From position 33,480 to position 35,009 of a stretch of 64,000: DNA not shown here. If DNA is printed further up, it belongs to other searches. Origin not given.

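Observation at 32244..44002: Tightly coupled 12-gene operon with an enzyme combination that matches no pathway I can name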

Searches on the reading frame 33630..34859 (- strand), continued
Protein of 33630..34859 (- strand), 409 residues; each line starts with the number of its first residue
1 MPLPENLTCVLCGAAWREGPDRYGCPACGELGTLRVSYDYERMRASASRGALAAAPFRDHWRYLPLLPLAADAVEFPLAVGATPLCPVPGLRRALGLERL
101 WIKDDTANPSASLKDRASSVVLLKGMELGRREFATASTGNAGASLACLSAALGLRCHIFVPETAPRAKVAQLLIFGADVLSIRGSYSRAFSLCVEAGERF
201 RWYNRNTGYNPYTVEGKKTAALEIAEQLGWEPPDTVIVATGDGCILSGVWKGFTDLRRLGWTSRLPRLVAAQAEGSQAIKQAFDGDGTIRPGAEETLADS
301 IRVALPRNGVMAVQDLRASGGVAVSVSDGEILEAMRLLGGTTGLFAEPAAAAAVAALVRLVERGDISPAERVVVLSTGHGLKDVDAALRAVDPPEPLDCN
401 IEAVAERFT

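Call 67: search_protein_families(library=pfam, proteins=[L085:5574-6401:+, L085:9790-10416:-, L085:6421-7896:+, L088:6787-7401:+, L088:14106-14507:+, L088:18732-20060:+, L102:11224-11796:+, L102:11805-13181:+, L062:11238-11636:+], max_evalue=0.0001)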
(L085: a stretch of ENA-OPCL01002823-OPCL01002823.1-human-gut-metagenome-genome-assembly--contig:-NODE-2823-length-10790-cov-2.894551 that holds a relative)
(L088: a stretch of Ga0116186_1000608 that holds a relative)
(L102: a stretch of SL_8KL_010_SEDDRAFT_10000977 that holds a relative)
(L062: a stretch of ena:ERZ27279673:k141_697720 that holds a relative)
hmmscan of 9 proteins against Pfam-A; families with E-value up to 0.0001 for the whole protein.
L085:5574-6401:+ (275 aa): 2 families
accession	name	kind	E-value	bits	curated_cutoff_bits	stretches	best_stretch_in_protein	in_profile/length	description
PF08348.17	PAS_6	-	1.1e-38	132.1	27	1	67-181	1-114/115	YheO-like PAS domain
PF13309.12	HTH_22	-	7.1e-21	74.4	29.6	1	207-268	2-63/63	HTH domain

L085:9790-10416:- (208 aa): 3 families
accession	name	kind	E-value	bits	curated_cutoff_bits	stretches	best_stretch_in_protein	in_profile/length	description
PF00485.24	PRK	-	1.6e-43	149.3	22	1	6-190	1-195/196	Phosphoribulokinase / Uridine kinase family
PF13238.12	AAA_18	-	3.4e-06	28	29.4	1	7-147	1-115/128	AAA domain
PF01712.25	dNK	-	7.8e-05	22.9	27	0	7-200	1-195/203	Deoxynucleoside kinase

L085:6421-7896:+ (491 aa): 1 family
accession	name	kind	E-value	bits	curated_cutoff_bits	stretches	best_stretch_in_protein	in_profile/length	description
PF00291.31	PALP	-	3.7e-07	30.2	35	1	130-326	56-257/295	Pyridoxal-phosphate dependent enzyme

L088:6787-7401:+ (204 aa): 1 family
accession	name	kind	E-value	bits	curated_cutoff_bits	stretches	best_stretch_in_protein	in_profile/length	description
PF00440.29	TetR_N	-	3.4e-08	33.6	24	1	21-67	1-47/47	Bacterial regulatory proteins, tetR family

L088:14106-14507:+ (133 aa): 0 families

L088:18732-20060:+ (442 aa): 2 families
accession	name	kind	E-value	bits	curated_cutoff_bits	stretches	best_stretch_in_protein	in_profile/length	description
PF01979.26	Amidohydro_1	-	1.3e-40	140.2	25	1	57-412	2-344/345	Amidohydrolase family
PF07969.17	Amidohydro_3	-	9.8e-11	42.2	29.7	1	49-91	2-46/472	Amidohydrolase family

L102:11224-11796:+ (190 aa): 3 families
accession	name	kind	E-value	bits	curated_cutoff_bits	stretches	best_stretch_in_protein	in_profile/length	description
PF07883.17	Cupin_2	-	5.4e-17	61.7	27.2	1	117-183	4-68/70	Cupin domain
PF01381.28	HTH_3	-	3.2e-12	46.7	23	1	18-72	1-55/55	Helix-turn-helix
PF12844.13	HTH_19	-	8.6e-05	22.8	30.2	0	15-63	1-49/64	Helix-turn-helix domain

L102:11805-13181:+ (458 aa): 2 families
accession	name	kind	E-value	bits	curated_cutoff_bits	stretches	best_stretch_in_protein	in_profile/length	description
PF01979.26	Amidohydro_1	-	4.3e-27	95.7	25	1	51-434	1-344/345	Amidohydrolase family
PF07969.17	Amidohydro_3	-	5.4e-17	62.9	29.7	2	354-434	404-470/472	Amidohydrolase family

L062:11238-11636:+ (132 aa): 0 families

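Call 77: search_protein_families(library=ncbifam, proteins=[L062:7856-8884:+, L062:11715-13085:+], max_evalue=1e-15)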
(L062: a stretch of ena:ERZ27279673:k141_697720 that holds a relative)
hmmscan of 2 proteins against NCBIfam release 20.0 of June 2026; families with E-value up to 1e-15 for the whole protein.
L062:7856-8884:+ (342 aa): 4 families
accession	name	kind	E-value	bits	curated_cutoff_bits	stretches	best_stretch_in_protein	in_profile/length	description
NF008398.0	PRK11197.1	subfamily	3.4e-78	263.1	376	2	196-340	231-375/381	L-lactate dehydrogenase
TIGR03966.1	actino_HemFlav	equivalog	1e-72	245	470.85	2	196-336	233-373/385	pre-mycofactocin synthase MftD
TIGR02708.1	L_lactate_ox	equivalog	9.4e-69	232.1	645.5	1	4-336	14-354/367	L-lactate oxidase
NF033901.1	L_lactate_LldD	exception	8.7e-68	229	550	2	196-339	231-374/377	FMN-dependent L-lactate dehydrogenase LldD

L062:11715-13085:+ (456 aa): 18 families
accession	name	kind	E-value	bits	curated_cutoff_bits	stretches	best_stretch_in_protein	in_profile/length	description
NF005540.0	PRK07203.1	equivalog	8.2e-158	525.7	444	1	4-456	2-442/444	putative aminohydrolase SsnA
TIGR03314.1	Se_ssnA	subfamily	3.9e-148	494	455.5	1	4-456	1-441/441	putative selenium metabolism protein SsnA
NF004701.0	PRK06038.1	equivalog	1.3e-69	235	609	1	1-454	3-428/432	N-ethylammeline chlorohydrolase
NF006549.0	PRK09045.1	equivalog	4.3e-60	203.6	540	1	3-450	9-437/444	TRZ/ATZ family hydrolase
NF005557.0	PRK07228.1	equivalog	4.1e-59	200.4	522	1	3-455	2-440/445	5'-deoxyadenosine deaminase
NF006055.0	PRK08203.1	equivalog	1.2e-55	188.8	532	1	4-454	7-452/455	8-oxoguanine deaminase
NF006252.0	PRK08393.1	equivalog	3.2e-53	181.3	617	1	4-451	3-422/424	N-ethylammeline chlorohydrolase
NF004995.0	PRK06380.1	subfamily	7.4e-43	147.1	567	1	4-441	3-412/418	metal-dependent hydrolase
NF012037.0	PRK15493.1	equivalog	5.3e-38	130.9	779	1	8-449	7-430/435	bifunctional S-methyl-5'-thioadenosine deaminase/S-adenosylhomocysteine deaminase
NF006056.0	PRK08204.1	subfamily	9.2e-38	130.1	391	1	1-454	2-442/449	hypothetical protein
NF009059.0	PRK12393.1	equivalog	4e-36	124.7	543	1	3-453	6-456/460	amidohydrolase family protein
NF005211.0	PRK06687.1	equivalog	5.4e-31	107.8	703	1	11-437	9-418/419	TRZ/ATZ family protein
NF006679.0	PRK09228.1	subfamily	3.3e-27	95.3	351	1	18-394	26-388/433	guanine deaminase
NF006681.0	PRK09229.1-2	equivalog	5.3e-26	91.4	362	1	19-439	17-436/451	formimidoylglutamate deiminase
TIGR02967.1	guan_deamin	equivalog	6e-24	84.8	375.4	1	20-393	3-362/401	guanine deaminase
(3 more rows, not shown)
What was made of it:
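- Sister Binatia loci carry a guanine-deaminase-type hydrolase (call 77).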
